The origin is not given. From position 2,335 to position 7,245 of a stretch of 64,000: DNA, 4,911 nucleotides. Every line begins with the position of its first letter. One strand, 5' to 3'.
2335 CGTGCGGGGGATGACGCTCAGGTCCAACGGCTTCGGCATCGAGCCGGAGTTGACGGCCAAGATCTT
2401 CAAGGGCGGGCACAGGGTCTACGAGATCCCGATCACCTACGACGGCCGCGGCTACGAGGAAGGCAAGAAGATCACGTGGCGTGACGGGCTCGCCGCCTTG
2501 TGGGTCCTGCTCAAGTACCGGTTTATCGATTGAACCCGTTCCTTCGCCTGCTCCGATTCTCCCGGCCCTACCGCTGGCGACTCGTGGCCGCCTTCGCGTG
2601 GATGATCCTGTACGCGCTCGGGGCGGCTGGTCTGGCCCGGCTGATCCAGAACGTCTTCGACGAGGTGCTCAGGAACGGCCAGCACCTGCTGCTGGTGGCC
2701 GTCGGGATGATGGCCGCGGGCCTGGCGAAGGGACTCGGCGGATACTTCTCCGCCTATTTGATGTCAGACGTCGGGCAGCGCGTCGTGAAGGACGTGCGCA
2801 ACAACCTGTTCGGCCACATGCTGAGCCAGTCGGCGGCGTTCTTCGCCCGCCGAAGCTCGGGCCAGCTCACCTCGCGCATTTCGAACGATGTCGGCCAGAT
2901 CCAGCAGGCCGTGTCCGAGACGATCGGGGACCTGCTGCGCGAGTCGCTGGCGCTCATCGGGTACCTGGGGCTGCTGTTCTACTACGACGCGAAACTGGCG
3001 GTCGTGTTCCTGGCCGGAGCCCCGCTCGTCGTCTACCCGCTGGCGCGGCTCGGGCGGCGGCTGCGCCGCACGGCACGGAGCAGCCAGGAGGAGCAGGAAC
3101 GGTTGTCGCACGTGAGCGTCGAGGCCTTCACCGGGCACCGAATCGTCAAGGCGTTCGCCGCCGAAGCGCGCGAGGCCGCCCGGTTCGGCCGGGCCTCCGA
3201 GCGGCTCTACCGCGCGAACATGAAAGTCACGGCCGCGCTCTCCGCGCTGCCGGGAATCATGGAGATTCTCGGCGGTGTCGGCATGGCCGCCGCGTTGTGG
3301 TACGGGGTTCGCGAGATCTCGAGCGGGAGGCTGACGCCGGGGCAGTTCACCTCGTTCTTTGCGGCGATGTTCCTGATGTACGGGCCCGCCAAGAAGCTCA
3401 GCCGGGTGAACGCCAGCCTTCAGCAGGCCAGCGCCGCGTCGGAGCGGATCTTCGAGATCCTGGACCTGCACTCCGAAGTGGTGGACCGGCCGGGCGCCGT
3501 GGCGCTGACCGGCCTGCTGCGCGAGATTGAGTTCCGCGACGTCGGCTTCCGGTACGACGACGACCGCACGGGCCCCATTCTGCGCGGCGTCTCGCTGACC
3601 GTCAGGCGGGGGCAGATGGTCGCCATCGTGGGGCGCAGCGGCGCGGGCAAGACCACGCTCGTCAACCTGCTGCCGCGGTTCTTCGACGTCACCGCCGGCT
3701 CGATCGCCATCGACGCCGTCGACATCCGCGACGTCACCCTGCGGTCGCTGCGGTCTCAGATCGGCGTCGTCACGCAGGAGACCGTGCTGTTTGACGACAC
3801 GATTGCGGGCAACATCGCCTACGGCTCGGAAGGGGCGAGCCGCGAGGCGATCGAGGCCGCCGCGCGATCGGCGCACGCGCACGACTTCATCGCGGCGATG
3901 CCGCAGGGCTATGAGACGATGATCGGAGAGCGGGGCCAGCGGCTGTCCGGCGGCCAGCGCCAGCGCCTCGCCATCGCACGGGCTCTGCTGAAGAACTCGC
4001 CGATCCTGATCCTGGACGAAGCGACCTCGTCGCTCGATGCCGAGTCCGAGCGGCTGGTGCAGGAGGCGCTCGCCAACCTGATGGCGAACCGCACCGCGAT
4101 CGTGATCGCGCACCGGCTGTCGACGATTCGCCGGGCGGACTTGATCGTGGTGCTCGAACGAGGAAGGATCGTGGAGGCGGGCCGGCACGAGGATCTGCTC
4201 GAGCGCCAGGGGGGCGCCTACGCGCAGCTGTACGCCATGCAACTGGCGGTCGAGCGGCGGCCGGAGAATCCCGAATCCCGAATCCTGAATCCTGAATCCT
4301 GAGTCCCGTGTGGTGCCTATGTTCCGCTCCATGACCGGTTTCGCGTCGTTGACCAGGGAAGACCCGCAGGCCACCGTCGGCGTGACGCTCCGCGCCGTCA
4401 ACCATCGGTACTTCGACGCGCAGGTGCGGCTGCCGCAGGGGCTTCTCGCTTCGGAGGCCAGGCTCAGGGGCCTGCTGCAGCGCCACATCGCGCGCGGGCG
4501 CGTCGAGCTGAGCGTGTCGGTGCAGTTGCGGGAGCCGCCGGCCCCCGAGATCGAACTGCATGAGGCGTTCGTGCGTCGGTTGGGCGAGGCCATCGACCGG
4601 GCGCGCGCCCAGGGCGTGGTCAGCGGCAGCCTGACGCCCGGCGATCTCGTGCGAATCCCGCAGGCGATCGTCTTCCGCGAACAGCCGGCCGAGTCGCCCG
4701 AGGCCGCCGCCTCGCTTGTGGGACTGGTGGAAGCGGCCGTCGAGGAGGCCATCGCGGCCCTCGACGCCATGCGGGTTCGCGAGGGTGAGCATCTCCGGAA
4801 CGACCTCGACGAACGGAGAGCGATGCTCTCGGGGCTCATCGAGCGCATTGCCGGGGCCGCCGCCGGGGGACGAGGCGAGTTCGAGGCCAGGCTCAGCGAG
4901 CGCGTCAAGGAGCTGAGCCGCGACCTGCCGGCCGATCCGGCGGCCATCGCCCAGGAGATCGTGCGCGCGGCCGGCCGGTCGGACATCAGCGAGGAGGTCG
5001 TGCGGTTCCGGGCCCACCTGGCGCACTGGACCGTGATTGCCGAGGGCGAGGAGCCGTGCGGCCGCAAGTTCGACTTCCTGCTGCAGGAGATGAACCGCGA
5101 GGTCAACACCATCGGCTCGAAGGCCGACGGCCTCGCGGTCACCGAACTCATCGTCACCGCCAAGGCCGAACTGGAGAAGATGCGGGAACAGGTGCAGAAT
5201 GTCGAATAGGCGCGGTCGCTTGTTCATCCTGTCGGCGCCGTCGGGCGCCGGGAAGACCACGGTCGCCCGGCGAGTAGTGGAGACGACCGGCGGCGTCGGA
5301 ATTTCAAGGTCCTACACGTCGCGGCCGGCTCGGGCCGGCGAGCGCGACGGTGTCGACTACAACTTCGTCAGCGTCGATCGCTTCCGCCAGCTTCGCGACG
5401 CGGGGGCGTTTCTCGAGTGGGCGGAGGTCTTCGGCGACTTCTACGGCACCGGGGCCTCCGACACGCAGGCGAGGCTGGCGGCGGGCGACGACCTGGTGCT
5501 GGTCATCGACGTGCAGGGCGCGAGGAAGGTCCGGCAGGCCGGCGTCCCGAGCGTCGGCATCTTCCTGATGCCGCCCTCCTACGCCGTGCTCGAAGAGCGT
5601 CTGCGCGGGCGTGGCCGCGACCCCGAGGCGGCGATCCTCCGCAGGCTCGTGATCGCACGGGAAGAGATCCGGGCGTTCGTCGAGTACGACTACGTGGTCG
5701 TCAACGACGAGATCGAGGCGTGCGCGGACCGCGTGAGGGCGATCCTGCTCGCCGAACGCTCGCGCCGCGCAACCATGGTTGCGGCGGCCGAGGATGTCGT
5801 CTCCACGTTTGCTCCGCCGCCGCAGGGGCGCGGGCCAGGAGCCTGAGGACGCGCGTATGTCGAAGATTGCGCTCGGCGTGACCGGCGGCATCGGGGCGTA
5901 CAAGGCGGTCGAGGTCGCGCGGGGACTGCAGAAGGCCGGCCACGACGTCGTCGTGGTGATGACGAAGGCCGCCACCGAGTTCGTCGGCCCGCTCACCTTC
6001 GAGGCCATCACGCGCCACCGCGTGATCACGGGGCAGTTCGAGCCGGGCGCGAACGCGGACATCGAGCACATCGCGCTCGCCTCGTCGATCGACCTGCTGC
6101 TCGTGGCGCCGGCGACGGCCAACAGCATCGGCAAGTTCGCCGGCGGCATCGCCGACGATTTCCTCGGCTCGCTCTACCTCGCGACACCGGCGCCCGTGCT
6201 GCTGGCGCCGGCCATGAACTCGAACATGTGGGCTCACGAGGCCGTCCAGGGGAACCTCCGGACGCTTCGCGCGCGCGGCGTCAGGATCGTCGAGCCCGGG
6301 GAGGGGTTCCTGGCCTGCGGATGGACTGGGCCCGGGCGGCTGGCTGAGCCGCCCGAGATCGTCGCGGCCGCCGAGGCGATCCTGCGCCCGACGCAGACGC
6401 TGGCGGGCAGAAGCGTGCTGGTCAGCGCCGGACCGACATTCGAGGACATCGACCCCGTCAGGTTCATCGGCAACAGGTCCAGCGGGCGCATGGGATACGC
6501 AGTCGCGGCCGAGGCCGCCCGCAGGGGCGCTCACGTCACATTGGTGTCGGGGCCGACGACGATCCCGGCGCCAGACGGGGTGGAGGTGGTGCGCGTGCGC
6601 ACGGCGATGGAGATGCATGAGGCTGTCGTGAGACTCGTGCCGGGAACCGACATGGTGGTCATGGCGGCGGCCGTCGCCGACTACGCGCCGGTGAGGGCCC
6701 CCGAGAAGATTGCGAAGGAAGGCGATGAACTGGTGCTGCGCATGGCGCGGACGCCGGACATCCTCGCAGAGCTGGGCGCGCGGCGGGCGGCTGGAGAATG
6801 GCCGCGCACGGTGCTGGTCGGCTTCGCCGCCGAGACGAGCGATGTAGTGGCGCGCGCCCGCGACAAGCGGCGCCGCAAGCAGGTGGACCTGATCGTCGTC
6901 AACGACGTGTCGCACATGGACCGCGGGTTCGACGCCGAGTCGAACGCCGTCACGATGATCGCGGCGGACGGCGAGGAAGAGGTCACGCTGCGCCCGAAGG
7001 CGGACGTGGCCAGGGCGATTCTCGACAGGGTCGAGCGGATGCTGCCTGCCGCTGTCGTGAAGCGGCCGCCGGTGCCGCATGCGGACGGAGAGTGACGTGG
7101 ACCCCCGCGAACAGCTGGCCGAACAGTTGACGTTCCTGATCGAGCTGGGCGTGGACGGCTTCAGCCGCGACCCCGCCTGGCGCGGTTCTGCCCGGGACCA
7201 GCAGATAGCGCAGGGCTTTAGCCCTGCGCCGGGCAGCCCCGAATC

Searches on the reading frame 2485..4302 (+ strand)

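Call 68: search_protein_families(library=pfam, proteins=[window:2485-4302:+], max_evalue=0.0001)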
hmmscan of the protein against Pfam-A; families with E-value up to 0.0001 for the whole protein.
window:2485-4302:+ (605 aa): 4 families
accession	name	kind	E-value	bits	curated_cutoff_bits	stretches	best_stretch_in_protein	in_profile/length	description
PF00664.28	ABC_membrane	-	8.4e-54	183.5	28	1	42-298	14-270/274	ABC transporter transmembrane region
PF00005.33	ABC_tran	-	5.3e-34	118.2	25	1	366-515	1-137/137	ABC transporter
PF02463.25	SMC_N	-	9e-08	32.2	40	1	486-555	136-209/220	RecF/RecN/SMC N terminal domain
PF13401.12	AAA_22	-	4.5e-05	24.2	27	0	375-523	4-102/130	AAA domain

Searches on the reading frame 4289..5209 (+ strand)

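Call 22: search_protein_families(library=pfam, proteins=[window:4289-5209:+], max_evalue=0.001)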
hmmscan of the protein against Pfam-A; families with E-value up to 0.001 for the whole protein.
window:4289-5209:+ (306 aa): 2 families
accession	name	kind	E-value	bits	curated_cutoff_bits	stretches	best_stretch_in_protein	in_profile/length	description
PF08340.16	YicC-like_C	-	2.5e-37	128.1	27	1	197-306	11-120/120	Endoribonuclease YicC-like, C-terminal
PF03755.18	YicC-like_N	-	1.3e-32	113.7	25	1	13-170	2-155/156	Endoribonuclease YicC-like, N-terminal region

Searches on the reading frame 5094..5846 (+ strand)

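Call 22: search_protein_families(library=pfam, proteins=[window:5094-5846:+], max_evalue=0.001)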
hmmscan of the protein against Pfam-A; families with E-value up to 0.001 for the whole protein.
window:5094-5846:+ (250 aa): 2 families
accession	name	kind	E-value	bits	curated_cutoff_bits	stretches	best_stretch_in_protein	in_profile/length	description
PF00625.27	Guanylate_kin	-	1.2e-35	123.3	25.2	1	41-219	2-180/182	Guanylate kinase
PF13671.12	AAA_33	-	0.00015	22.5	27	0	48-176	6-121/143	AAA domain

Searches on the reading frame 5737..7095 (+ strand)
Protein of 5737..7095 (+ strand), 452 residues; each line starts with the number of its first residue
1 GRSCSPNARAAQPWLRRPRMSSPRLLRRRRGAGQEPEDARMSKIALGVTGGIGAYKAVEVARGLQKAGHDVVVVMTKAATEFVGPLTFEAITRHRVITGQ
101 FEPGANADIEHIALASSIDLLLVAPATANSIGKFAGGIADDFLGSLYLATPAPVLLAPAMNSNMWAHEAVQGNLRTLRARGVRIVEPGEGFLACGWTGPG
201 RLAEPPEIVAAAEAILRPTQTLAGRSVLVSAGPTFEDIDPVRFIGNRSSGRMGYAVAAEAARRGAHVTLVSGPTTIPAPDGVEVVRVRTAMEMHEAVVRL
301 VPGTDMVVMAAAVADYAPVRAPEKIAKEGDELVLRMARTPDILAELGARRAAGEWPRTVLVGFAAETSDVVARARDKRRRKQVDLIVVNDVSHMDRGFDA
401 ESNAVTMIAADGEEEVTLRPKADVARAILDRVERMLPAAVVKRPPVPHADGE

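Call 22: search_protein_families(library=pfam, proteins=[window:5737-7095:+], max_evalue=0.001)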
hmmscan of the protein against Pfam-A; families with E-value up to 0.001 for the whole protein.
window:5737-7095:+ (452 aa): 2 families
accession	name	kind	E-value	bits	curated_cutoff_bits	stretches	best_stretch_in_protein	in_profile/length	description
PF04127.22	DFP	-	2.4e-69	233.3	22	1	222-408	1-186/186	DNA/pantothenate metabolism flavoprotein C-terminal domain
PF02441.25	Flavoprotein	-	3.7e-30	105.1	22.7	1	43-211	2-157/162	Flavoprotein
